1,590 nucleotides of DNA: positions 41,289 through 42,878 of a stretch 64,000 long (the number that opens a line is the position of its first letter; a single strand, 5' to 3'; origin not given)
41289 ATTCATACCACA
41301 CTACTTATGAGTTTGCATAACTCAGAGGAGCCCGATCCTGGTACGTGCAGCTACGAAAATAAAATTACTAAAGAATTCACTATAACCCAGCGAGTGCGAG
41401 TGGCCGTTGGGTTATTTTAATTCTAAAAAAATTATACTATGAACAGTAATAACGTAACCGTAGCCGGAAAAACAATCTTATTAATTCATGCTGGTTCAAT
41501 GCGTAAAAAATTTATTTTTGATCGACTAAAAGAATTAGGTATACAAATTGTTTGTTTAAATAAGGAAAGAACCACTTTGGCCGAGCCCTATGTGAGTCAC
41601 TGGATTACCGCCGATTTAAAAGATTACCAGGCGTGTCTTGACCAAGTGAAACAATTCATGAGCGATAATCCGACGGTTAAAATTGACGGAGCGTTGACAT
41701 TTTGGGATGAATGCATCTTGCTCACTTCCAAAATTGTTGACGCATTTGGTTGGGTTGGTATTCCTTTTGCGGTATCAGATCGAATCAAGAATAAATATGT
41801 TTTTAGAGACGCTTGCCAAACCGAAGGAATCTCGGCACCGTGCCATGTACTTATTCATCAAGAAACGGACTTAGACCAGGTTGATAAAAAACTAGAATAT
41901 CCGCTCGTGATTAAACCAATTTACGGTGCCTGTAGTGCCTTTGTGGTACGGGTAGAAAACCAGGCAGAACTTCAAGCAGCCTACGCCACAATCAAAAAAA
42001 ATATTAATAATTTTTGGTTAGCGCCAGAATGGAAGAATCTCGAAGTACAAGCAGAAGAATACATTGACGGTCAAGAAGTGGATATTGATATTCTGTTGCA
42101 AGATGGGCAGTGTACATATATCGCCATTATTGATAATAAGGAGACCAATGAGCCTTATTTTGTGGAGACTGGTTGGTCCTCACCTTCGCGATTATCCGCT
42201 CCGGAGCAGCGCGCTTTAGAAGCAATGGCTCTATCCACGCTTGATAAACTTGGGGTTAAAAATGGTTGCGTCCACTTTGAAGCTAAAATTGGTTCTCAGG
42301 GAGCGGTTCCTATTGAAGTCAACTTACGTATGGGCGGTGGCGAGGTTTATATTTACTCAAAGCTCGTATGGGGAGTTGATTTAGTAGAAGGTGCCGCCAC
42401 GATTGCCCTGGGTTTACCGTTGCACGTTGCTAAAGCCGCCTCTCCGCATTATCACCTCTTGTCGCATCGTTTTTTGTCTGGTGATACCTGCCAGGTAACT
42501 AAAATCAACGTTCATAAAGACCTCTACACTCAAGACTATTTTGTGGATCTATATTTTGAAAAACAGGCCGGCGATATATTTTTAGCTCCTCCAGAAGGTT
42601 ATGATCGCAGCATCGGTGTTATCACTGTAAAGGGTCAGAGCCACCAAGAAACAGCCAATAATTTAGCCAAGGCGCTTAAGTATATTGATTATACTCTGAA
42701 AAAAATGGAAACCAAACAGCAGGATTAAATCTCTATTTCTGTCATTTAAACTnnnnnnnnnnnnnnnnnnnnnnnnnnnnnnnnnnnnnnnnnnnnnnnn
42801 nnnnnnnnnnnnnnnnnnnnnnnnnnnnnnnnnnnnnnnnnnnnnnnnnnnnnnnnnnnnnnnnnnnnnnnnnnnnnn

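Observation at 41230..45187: Operon of ATP-grasp ligase, Cys-rich protein with degenerate PP-loop-like motif, and Nif3-like protein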

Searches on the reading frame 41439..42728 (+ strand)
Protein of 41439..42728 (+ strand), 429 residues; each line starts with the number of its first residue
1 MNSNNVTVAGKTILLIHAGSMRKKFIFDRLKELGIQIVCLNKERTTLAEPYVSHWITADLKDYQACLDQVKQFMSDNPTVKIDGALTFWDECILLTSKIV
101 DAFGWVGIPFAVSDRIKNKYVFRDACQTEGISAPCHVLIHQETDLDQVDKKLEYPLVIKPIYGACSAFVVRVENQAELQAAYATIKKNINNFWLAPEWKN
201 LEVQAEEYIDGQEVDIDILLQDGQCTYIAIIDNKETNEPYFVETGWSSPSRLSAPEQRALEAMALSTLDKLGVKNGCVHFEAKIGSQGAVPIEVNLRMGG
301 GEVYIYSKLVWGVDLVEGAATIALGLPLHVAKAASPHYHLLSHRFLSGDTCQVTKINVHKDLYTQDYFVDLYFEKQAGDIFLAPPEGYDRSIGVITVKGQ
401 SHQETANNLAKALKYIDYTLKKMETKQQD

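Call 3: search_protein_families(library=pfam, proteins=[window:41439-42728:+], max_evalue=0.1)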
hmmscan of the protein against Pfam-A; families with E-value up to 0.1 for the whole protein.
window:41439-42728:+ (429 aa): 9 families
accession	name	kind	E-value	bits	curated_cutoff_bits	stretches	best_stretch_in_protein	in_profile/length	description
PF13535.11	ATP-grasp_4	-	5.3e-25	88.3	27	1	153-300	2-155/160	ATP-grasp domain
PF02655.19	ATP-grasp_3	-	2e-07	31.7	23.2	1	117-300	2-159/160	ATP-grasp domain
PF02786.22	CPSase_L_D2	-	1.5e-06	28.3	19.8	1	138-329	23-209/211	Carbamoyl-phosphate synthase L chain, ATP binding domain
PF15632.11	ATPgrasp_Ter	-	4.3e-05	23.7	29.1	1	207-329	9-112/131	ATP-grasp in the biosynthetic pathway with Ter operon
PF18130.6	ATPgrasp_N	-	0.00014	22.7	27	1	31-102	5-76/81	ATP-grasp N-terminal domain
PF07478.18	Dala_Dala_lig_C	-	0.00031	20.8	24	1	142-227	25-100/204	D-ala D-ala ligase C-terminus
PF18603.7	LAL_C2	-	0.00064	20.4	29.4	1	345-418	2-75/78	L-amino acid ligase C-terminal domain 2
PF08443.16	RimK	-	0.001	19.2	21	1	128-210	13-83/188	RimK-like ATP-grasp domain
PF02222.28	ATP-grasp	-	0.0049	17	27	1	126-273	3-139/179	ATP-grasp domain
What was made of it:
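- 41439..42728 (+): Gene A: 429-aa ATP-grasp enzyme of the L-amino-acid-ligase (LAL) type. It is orthologous to the N-terminal half of the roughly 800-aa double ATP-grasp (LAL-like + Ddl-like) found next to B in other CPR lineages. Pfam ATP-grasp_4 E=5e-25; ATPgrasp_N and LAL_C2 are weak (call 3).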

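Call 4: search_protein_families(library=ncbifam, proteins=[window:41439-42728:+], max_evalue=0.1)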
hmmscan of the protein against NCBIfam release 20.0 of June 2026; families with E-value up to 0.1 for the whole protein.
window:41439-42728:+ (429 aa): 48 families (the best 25 are shown)
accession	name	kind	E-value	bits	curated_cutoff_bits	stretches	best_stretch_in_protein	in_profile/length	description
NF002563.0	PRK02186.1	subfamily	2.2e-27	95.7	625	1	97-333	86-312/890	argininosuccinate lyase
NF005543.0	PRK07206.1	subfamily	2.7e-16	59.2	302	1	110-344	100-333/416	hypothetical protein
NF002378.0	PRK01372.1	subfamily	1.8e-11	43.3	243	1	118-295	100-268/305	D-alanine--D-alanine ligase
NF009404.0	PRK12767.1-3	equivalog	8.2e-11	41.4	316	1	112-235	105-228/344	carbamoyl phosphate synthase-like protein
NF041595.1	dap_A_syn_DdaF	equivalog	1.7e-10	40.3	840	1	108-305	105-300/424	dapdiamide A synthase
NF009405.0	PRK12767.1-4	equivalog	2.7e-08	33.2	390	1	94-301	83-269/320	carbamoyl phosphate synthase-like protein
TIGR01369.1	CPSaseII_lrg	equivalog_domain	9.8e-08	30.1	1027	1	106-330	657-871/1052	carbamoyl-phosphate synthase (glutamine-hydrolyzing) large subunit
TIGR02144.1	LysX_arch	equivalog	4.1e-07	29.4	275.6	1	94-218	62-180/281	lysine biosynthesis protein LysX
NF053745.1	AAntcapLigBacD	equivalog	6.9e-07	28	850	1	86-316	104-346/471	alanine--anticapsin ligase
TIGR00768.1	rimK_fam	subfamily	1.1e-06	28.3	143.4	1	115-187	84-156/276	RimK family alpha-L-glutamate ligase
TIGR01205.1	D_ala_D_alaTIGR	subfamily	1.2e-06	27.8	245.65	1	113-246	101-228/318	D-alanine--D-alanine ligase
NF000091.3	D_ala_D_ser_VanG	exception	1.7e-06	27.2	495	1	110-241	127-248/344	D-alanine--D-serine ligase VanG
NF009402.0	PRK12767.1-1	equivalog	1.8e-06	27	218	1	118-288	115-254/329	carbamoyl phosphate synthase-like protein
NF003671.0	PRK05294.1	equivalog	3.3e-06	25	599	1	107-332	655-870/1058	carbamoyl-phosphate synthase large subunit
TIGR02068.2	cya_phycin_syn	equivalog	7.8e-06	24.2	850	1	116-191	211-287/862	cyanophycin synthetase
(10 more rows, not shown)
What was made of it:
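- Closest known: MurD2/MurL alternative peptidoglycan pathway. Different: Sequence similarity is far below the equivalog threshold (call 4).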

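Call 28: search_solved_structures(query=window:41439-42728:+, max_evalue=0.001)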
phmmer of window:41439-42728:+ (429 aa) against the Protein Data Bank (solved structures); distinct sequences matched with E-value up to 0.001: 6.
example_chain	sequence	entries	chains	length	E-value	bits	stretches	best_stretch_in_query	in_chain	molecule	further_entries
3vot_A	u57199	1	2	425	4e-28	102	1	20-306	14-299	L-amino acid ligase, BL00235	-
4wd3_A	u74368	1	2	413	6.5e-07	32.1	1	14-319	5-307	L-amino acid ligase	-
5d8d_A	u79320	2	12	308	2.4e-06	30.2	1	113-289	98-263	D-alanine--D-alanine ligase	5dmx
3wo1_A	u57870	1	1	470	2.9e-05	26.7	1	95-317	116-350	Alanine-anticapsin ligase BacD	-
3wnz_A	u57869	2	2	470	5.4e-05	25.8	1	95-317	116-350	Alanine-anticapsin ligase BacD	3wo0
3vmm_A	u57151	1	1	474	5.4e-05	25.8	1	95-317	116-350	Alanine-anticapsin ligase BacD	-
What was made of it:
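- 41439..42728 (+): The best solved relative is L-amino acid ligase BL00235 (3VOT, 4e-28), followed by other LALs and BacD (call 28).
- On ATP-grasp L-amino acid ligases: 3VOT L-amino acid ligase 4e-28, 4WD3 6.5e-7, BacD about 3e-5 (call 28).
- Closest known: L-amino acid ligases. Same: A shares the fold and is significantly similar in sequence (call 28).
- A is LAL-type: 3VOT at 4e-28, plus other LALs and BacD (call 28), and Pfam ATP-grasp_4 (call 3). A is LAL-type, not the graspetide type (calls 3, 28).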

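Call 79: search_protein_families(library=padloc, proteins=[window:41439-42728:+], max_evalue=0.1)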
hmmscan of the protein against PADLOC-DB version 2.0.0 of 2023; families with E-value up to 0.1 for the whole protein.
window:41439-42728:+ (429 aa): 0 families
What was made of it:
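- On Anti-phage defence systems (QatABCD, type IV CBASS): No PADLOC hit for A, B or C (call 79).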

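Call 84: find_related_loci(query=window:41439-42728:+, collection=metagenome_contigs, flank=3000)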
Query window:41439-42728:+ (429 aa) in metagenome_contigs; peptide patterns used: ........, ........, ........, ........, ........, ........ (x = any residue, [..] = any of these).
212 stretches matched a pattern, but none encodes a relative of the query by tblastn (E <= 1e-3).

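Call 87: find_related_loci(query=A4, collection=metagenome_contigs, flank=3000)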
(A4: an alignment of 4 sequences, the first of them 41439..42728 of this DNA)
Query A4 (429 aa) in metagenome_contigs; peptide patterns used: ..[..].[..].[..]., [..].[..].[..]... (x = any residue, [..] = any of these).
600 stretches matched a pattern (row limit reached: there are more); 275 encode a relative of the query (tblastn E <= 1e-3); the best 80 are kept; 80 distinct loci.
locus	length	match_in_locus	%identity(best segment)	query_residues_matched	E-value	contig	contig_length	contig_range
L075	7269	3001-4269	46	1-426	9e-133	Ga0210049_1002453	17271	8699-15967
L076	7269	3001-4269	46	1-423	4e-126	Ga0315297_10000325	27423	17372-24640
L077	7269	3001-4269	46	1-423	5e-126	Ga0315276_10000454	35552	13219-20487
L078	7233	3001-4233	46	10-420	4e-126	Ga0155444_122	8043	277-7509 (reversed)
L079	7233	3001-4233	45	10-420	2e-123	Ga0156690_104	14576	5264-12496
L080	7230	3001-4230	44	11-420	6e-123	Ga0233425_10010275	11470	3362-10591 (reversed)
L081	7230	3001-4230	44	11-420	6e-123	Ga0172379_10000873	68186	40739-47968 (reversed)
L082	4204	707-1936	44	11-420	9e-125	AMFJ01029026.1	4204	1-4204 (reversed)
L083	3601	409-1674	44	2-425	1e-124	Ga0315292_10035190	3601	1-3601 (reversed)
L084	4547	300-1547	46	8-424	1e-121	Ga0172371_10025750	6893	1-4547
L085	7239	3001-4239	46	8-420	3e-121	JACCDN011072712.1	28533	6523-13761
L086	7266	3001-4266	46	4-427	1e-120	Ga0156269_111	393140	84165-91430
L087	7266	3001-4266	46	4-427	1e-120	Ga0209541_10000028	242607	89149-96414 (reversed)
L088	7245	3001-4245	47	7-423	4e-120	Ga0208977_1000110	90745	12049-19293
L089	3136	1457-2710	43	5-423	5e-123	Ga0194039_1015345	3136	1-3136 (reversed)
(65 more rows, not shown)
